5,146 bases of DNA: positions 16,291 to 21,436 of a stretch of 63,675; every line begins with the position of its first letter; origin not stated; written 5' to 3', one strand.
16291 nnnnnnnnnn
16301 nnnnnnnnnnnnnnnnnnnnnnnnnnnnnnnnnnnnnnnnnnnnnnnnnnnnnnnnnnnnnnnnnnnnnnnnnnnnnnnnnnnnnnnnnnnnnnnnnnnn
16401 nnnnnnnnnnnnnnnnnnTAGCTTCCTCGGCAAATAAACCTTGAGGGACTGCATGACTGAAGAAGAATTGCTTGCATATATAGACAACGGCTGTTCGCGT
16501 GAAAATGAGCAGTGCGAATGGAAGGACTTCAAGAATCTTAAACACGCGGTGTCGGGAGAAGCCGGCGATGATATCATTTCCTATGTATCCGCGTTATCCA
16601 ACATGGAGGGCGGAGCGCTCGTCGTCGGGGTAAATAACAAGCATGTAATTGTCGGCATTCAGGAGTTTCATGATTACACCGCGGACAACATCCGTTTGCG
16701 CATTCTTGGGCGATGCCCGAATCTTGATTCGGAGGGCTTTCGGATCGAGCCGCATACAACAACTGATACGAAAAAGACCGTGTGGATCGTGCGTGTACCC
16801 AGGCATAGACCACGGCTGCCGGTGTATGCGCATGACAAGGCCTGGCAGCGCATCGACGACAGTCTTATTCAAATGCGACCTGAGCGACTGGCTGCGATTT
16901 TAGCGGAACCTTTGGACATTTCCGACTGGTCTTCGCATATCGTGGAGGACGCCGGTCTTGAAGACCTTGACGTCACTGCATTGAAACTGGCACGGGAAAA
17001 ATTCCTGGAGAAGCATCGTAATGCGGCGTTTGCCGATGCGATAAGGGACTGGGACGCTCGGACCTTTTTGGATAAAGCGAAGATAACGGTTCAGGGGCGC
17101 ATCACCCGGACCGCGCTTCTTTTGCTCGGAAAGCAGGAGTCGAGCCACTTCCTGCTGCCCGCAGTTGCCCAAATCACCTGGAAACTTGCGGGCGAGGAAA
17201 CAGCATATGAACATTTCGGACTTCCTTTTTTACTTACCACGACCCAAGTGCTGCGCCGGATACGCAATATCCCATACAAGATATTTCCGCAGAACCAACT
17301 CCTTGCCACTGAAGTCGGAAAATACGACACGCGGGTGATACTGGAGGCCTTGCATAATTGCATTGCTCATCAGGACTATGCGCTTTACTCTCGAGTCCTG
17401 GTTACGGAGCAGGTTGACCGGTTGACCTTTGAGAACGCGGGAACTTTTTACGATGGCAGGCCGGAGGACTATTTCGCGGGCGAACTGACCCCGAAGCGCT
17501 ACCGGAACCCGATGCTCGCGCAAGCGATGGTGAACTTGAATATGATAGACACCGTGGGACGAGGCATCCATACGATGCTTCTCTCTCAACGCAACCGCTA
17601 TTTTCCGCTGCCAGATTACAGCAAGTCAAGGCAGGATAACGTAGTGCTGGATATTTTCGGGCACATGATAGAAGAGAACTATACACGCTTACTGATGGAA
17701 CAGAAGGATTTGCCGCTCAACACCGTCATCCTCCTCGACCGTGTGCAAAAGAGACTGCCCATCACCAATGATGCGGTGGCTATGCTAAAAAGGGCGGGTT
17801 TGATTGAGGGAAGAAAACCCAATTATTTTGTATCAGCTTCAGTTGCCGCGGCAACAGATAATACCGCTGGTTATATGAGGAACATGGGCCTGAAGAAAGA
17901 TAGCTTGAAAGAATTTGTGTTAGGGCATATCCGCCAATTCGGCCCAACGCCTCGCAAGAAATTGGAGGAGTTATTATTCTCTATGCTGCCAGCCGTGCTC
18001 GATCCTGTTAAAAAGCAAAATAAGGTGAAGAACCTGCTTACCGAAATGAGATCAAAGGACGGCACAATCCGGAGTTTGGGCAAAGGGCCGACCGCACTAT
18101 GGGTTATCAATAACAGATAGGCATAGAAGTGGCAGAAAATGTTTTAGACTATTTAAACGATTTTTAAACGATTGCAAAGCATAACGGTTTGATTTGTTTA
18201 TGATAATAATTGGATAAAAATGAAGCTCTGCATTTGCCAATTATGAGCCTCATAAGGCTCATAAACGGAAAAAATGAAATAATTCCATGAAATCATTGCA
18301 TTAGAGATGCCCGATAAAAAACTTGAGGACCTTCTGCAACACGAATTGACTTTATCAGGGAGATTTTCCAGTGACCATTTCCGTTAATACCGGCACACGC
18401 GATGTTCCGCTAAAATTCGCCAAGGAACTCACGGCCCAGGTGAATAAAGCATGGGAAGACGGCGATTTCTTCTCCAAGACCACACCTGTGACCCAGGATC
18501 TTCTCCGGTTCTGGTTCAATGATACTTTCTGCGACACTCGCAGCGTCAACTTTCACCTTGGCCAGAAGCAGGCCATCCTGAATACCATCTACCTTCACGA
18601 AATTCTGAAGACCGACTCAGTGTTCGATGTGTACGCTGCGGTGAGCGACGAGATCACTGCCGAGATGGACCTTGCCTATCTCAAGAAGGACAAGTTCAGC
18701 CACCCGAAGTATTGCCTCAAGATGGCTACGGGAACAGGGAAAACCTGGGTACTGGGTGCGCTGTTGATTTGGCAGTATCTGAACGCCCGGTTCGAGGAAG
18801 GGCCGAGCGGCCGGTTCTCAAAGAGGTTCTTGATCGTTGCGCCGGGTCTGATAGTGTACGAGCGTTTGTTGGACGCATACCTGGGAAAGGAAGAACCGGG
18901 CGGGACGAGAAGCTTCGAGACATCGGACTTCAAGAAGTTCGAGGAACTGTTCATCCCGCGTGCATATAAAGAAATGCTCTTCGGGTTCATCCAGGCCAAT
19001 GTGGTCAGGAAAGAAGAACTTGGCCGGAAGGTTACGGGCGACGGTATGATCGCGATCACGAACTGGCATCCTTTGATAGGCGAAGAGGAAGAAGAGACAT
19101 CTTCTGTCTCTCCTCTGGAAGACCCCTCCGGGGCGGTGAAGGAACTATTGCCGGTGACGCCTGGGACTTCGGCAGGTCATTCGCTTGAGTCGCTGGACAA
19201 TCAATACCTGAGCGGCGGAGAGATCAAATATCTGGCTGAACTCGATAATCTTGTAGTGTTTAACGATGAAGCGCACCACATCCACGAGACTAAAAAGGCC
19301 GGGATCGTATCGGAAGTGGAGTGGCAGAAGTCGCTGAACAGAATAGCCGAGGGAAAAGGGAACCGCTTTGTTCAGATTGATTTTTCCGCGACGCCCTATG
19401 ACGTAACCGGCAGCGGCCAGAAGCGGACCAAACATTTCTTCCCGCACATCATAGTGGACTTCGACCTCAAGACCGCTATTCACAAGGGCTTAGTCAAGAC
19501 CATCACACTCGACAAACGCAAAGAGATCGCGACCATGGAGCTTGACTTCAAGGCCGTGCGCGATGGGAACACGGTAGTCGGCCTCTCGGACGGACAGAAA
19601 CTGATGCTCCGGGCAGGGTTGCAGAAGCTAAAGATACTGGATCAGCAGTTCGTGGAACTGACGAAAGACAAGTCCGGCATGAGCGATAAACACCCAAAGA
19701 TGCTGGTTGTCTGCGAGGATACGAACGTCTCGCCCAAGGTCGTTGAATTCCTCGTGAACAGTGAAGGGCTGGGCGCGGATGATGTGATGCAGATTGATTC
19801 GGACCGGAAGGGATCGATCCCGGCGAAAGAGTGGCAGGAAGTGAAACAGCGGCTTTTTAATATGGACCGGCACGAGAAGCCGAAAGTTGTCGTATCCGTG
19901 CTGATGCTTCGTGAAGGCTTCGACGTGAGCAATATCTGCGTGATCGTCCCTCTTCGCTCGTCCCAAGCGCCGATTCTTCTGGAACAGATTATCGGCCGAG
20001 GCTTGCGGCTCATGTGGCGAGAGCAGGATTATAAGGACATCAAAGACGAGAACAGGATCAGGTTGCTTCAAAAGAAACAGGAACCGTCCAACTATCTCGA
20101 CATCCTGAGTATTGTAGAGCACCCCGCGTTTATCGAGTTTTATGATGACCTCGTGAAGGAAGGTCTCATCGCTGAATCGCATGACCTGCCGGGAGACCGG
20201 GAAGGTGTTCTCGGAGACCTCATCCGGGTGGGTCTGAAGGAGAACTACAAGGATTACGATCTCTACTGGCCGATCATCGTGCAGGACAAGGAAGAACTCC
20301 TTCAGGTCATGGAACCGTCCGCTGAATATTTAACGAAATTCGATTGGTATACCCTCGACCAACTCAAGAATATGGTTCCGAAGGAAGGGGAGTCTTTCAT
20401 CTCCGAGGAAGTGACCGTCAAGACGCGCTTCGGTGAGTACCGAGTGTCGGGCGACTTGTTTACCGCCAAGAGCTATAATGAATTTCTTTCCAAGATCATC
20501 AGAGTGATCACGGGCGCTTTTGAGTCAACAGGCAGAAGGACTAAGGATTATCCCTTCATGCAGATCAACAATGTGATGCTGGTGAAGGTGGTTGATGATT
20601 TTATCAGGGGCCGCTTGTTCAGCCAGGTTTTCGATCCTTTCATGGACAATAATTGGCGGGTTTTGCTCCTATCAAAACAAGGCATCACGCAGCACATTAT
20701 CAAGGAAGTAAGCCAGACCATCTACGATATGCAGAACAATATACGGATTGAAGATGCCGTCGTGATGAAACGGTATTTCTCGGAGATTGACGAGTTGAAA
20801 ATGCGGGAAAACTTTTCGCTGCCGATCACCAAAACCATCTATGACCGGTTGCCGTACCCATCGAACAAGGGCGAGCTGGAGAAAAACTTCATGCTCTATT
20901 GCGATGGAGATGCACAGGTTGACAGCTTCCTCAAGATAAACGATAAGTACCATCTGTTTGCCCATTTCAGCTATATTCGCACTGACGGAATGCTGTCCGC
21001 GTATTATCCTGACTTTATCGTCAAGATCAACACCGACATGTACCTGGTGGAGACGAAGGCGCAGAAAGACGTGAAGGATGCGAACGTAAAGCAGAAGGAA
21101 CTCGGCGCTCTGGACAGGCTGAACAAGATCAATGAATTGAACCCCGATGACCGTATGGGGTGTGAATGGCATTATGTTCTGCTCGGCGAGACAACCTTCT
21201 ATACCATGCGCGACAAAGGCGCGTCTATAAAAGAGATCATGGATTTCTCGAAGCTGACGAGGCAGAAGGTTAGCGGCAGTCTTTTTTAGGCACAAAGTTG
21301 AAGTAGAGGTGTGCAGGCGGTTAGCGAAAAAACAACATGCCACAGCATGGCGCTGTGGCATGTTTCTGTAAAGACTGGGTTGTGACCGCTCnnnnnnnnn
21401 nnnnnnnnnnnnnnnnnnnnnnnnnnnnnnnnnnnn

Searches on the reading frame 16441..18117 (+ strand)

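Call 3: search_protein_families(library=pfam, proteins=[window:16441-18117:+], max_evalue=0.01)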
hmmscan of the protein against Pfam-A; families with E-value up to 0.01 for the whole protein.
window:16441-18117:+ (559 aa): 2 families
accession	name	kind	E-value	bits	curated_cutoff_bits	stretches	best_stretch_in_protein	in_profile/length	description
PF04326.19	SLFN_AlbA_2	-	2.3e-10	41.5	25.3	1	21-145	1-117/118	Schlafen, AlbA_2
PF13749.12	HATPase_c_4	-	3.1e-10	40.3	26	1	321-398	6-83/89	Putative ATP-dependent DNA helicase recG C-terminal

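Call 4: search_protein_families(library=padloc, proteins=[window:16441-18117:+], max_evalue=0.01)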
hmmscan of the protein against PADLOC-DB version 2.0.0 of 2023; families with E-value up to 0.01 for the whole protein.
window:16441-18117:+ (559 aa): 2 families
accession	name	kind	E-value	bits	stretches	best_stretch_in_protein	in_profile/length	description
PDLC02394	pAgo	-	4.3e-06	22.7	1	41-193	53-207/1121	-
PDLC02402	Aga_SIR2-PNTD1-PNTD2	-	2.4e-05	20.6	1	168-382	316-538/876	Class I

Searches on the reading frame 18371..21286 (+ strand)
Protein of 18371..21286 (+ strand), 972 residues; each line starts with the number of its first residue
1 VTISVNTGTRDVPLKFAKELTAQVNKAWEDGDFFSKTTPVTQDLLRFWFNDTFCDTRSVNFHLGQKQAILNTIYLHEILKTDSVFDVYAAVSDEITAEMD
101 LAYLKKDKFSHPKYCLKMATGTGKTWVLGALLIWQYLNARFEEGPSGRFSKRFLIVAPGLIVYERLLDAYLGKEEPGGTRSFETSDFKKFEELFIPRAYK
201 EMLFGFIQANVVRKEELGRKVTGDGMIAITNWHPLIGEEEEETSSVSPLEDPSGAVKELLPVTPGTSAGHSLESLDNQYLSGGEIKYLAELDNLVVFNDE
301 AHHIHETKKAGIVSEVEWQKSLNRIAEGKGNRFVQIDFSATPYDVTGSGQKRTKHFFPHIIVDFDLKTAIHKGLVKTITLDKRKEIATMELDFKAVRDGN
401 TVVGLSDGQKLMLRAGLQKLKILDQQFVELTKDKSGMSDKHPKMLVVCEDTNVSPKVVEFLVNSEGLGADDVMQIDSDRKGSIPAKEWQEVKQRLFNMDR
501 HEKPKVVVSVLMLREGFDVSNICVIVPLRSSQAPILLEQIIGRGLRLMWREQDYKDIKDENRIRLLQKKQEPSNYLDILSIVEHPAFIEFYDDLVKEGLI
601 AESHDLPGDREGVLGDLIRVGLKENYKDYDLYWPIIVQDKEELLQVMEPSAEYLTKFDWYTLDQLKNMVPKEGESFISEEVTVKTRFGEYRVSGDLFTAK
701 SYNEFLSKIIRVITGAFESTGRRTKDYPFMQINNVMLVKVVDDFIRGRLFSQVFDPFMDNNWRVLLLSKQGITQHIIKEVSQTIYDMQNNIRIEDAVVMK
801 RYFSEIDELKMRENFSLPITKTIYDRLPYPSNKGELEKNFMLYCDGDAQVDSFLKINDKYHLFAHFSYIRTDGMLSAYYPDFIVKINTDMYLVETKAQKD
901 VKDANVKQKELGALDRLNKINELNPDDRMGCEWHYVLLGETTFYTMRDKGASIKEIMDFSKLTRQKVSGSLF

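Call 3: search_protein_families(library=pfam, proteins=[window:18371-21286:+], max_evalue=0.01)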
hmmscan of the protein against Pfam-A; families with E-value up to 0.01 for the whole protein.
window:18371-21286:+ (972 aa): 4 families
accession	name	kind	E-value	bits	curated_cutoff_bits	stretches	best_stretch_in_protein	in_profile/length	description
PF04851.21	ResIII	-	2.3e-12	47.6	22.5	1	96-343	20-163/164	Type III restriction enzyme, res subunit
PF00271.37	Helicase_C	-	0.00013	22.6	23.5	1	437-546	11-108/110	Helicase conserved C-terminal domain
PF18766.7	SWI2_SNF2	-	0.003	17.7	26.7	1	285-385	111-195/221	SWI2/SNF2 ATPase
PF19778.5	RE_endonuc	-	0.0042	17.3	23.4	0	821-906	2-81/108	Endonuclease domain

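Call 4: search_protein_families(library=padloc, proteins=[window:18371-21286:+], max_evalue=0.01)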
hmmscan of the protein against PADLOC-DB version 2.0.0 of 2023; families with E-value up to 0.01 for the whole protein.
window:18371-21286:+ (972 aa): 6 families
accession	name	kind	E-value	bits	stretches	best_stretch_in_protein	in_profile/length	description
PDLC03648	REase_III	-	1e-24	84.8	2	279-553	119-360/871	Type III restriction enzyme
PDLC03042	REase_I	-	2.3e-06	23.3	1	486-548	769-831/1170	Type I restriction enzyme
PDLC03647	REase_III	-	2.7e-06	23.8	1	505-552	508-555/989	Type III restriction enzyme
PDLC02707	PbeA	-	1.8e-05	21.5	0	335-546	406-616/672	PbeA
PDLC03649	REase_III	-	4e-05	19.7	1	492-554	485-545/973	Type III restriction enzyme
PDLC02704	PbeA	-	0.0022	14.6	0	334-374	410-451/682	PbeA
